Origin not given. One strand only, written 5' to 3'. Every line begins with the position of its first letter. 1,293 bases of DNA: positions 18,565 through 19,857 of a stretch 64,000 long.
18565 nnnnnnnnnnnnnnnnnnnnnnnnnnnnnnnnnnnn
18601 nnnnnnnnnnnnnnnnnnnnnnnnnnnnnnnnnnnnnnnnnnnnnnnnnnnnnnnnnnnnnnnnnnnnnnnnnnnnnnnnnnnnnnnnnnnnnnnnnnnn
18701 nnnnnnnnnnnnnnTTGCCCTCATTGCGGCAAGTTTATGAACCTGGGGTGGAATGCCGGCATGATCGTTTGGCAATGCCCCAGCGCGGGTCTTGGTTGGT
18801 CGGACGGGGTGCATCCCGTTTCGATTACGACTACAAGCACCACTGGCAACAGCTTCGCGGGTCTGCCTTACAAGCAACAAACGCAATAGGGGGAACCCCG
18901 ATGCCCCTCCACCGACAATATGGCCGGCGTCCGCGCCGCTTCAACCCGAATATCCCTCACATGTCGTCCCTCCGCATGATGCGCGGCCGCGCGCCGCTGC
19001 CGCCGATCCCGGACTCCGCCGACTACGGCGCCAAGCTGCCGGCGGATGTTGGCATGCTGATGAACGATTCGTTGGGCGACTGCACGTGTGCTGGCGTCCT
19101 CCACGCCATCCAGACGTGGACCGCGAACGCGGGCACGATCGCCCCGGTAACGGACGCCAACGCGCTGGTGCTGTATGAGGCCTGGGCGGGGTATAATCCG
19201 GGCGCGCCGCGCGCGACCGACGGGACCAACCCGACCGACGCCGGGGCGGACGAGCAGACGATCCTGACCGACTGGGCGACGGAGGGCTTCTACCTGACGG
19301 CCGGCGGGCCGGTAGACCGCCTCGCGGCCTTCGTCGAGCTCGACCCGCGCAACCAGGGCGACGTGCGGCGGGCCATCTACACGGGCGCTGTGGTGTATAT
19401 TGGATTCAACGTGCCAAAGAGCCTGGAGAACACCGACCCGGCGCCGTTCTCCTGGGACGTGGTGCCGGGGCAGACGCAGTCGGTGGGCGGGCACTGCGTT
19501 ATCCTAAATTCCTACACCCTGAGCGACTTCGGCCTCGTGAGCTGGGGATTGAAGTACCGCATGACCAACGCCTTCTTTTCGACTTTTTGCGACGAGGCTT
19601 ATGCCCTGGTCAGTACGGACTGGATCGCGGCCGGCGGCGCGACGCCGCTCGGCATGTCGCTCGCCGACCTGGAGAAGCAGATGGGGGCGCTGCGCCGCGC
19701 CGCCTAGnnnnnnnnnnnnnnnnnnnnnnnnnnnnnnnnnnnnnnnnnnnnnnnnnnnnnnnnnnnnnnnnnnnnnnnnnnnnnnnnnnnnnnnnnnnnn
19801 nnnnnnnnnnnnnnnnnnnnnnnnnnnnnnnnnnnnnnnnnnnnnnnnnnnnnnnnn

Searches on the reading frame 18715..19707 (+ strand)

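Call 91: search_protein_families(library=phrogs, proteins=[window:18715-19707:+], max_evalue=0.00001)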
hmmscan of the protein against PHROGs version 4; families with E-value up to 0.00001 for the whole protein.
window:18715-19707:+ (330 aa): 1 family
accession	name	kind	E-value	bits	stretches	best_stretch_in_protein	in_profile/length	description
phrog_19005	-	unknown function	6.3e-34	118.1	1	67-328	3-257/260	-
